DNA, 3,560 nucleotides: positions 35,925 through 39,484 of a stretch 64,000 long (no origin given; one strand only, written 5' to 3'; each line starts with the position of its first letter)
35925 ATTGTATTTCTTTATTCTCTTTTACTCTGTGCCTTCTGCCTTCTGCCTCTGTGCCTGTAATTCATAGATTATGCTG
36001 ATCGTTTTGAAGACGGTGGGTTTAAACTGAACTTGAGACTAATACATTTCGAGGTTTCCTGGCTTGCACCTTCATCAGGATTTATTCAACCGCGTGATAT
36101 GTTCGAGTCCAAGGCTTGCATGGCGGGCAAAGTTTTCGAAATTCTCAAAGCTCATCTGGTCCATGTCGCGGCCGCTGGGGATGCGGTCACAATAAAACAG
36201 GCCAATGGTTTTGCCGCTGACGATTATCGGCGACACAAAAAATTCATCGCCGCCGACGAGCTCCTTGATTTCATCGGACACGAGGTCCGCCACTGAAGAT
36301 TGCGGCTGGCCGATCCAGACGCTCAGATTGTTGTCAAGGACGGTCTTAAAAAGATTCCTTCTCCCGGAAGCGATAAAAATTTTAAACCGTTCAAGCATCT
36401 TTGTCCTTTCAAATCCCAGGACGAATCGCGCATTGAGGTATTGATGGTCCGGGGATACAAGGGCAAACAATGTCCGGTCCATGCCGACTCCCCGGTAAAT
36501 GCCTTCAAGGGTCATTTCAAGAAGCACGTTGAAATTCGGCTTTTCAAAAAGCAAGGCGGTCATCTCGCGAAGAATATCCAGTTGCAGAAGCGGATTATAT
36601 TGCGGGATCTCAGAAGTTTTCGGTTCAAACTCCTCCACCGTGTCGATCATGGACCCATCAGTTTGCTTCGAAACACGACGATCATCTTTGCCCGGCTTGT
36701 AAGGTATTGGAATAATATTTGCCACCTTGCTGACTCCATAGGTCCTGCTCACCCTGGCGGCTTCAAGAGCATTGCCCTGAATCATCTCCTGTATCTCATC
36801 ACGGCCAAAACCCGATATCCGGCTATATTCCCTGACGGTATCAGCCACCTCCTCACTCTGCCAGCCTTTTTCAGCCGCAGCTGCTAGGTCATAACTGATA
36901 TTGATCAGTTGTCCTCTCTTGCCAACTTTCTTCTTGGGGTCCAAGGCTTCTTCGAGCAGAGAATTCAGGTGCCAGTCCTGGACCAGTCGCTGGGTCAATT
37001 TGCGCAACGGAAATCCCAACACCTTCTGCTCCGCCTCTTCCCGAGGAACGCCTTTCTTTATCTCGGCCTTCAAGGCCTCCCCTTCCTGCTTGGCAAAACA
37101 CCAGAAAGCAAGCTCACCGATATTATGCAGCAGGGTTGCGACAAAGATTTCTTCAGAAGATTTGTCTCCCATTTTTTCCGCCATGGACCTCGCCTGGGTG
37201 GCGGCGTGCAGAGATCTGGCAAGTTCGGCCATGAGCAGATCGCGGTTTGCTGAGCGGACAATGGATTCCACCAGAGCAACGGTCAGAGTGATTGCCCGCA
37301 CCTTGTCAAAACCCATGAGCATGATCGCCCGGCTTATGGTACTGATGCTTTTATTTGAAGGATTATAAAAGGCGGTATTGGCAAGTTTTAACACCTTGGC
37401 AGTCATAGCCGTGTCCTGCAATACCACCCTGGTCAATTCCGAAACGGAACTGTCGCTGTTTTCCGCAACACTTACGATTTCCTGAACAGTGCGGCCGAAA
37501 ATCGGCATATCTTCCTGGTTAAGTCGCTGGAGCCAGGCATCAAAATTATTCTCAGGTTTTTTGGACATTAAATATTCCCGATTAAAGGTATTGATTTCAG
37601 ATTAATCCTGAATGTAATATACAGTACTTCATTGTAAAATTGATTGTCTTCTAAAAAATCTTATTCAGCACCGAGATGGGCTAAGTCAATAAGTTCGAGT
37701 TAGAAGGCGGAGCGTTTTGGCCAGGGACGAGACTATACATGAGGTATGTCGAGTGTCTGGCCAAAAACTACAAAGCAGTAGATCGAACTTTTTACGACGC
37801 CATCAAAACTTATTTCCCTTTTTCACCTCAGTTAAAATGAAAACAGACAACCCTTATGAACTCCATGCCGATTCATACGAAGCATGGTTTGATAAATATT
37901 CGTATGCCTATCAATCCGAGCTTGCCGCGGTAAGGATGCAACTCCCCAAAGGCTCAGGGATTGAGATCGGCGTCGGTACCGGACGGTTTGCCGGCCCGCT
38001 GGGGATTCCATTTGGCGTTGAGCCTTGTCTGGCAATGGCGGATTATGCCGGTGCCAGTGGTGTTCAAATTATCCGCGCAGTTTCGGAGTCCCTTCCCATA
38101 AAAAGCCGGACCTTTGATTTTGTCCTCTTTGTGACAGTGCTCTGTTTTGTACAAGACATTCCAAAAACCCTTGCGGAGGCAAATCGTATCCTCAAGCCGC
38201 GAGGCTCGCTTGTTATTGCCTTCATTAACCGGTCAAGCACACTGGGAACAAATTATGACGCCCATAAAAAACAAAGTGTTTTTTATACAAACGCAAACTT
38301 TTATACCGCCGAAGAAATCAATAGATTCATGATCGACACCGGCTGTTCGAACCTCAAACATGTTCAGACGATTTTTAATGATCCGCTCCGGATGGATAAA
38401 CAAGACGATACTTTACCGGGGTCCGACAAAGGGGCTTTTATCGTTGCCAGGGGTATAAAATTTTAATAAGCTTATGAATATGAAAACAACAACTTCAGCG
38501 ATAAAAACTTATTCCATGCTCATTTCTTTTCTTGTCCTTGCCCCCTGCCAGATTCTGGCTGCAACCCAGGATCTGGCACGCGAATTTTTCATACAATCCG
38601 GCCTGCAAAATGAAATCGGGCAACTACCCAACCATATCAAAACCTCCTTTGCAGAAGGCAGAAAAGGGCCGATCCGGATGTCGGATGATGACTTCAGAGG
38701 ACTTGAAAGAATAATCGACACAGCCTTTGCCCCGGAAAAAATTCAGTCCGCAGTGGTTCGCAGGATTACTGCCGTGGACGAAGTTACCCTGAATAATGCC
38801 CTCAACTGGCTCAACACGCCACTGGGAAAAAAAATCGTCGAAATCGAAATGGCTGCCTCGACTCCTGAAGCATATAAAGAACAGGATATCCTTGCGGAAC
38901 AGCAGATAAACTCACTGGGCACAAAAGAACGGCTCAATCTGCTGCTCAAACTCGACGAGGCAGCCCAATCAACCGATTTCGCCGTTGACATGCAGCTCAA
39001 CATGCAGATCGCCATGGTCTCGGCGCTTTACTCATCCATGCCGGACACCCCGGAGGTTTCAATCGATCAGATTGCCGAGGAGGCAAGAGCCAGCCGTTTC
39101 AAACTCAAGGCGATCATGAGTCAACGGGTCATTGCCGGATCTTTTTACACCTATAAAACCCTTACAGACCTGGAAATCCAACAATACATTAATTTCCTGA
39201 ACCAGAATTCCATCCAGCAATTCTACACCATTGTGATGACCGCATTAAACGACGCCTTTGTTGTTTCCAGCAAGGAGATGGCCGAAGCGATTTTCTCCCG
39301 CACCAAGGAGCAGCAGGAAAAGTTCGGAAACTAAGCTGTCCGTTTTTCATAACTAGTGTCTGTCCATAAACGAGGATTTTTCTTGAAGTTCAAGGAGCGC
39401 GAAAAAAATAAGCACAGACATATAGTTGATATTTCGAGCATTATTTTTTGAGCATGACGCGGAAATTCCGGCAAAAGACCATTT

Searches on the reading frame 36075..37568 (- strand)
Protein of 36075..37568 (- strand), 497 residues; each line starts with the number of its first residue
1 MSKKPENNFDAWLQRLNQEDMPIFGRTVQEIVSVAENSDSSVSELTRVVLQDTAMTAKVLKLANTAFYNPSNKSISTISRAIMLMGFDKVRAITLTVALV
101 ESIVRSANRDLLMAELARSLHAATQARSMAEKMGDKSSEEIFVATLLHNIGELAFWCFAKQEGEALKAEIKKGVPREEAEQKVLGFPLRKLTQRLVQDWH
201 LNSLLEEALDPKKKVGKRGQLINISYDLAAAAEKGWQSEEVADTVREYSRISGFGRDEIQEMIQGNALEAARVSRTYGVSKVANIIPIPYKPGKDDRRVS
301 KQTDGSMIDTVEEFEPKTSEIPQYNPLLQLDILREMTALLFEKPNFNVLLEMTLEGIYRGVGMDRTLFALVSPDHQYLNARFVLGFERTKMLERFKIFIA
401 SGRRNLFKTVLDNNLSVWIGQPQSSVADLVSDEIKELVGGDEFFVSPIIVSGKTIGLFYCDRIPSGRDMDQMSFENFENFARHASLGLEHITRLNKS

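Call 71: search_protein_families(library=pfam, proteins=[window:36075-37568:-], max_evalue=0.01)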
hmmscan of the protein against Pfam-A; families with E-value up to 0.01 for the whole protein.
window:36075-37568:- (497 aa): 2 families
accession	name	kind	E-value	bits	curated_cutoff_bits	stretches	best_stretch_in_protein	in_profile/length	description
PF08668.18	HDOD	-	4.1e-38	131.3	22.9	1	21-209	1-190/196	HDOD domain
PF01966.28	HD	-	0.0027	18.4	22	0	119-154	5-40/116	HD domain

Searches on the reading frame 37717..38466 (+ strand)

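Call 71: search_protein_families(library=pfam, proteins=[window:37717-38466:+], max_evalue=0.01)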
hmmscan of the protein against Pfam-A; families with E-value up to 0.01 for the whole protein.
window:37717-38466:+ (249 aa): 7 families
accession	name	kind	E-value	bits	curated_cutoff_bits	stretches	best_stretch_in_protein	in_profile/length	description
PF08241.18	Methyltransf_11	-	8.8e-14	52.4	21.2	1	83-167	2-95/95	Methyltransferase domain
PF13489.12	Methyltransf_23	-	3.7e-12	46.7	27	1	75-214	20-163/164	Methyltransferase domain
PF13649.12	Methyltransf_25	-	4.4e-07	31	27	1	83-163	3-97/97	Methyltransferase domain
PF13847.12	Methyltransf_31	-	1.7e-05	25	27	1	104-180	44-120/145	Methyltransferase domain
PF01209.24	Ubie_methyltran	-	5.7e-05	23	20.1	1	111-171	95-155/233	ubiE/COQ5 methyltransferase family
PF08242.18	Methyltransf_12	-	0.00017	22.7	30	1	128-165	64-98/98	Methyltransferase domain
PF05148.21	Methyltransf_8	-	0.0085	16.4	27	0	124-171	114-160/219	Hypothetical methyltransferase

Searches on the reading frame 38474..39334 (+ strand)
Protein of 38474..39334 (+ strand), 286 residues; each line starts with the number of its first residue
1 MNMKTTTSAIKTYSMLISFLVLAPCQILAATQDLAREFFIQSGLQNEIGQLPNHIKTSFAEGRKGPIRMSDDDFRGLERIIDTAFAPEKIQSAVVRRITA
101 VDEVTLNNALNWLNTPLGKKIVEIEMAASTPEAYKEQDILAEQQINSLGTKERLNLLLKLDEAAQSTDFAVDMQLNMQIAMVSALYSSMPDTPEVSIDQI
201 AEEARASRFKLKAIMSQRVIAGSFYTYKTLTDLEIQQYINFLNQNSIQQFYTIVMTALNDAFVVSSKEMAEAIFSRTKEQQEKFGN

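Call 71: search_protein_families(library=pfam, proteins=[window:38474-39334:+], max_evalue=0.01)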
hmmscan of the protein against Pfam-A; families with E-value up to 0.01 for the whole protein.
window:38474-39334:+ (286 aa): 1 family
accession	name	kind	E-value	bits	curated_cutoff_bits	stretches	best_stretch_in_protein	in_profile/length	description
PF09832.14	DUF2059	-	0.0017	18.8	23.6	1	103-130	17-44/60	Uncharacterized protein conserved in bacteria (DUF2059)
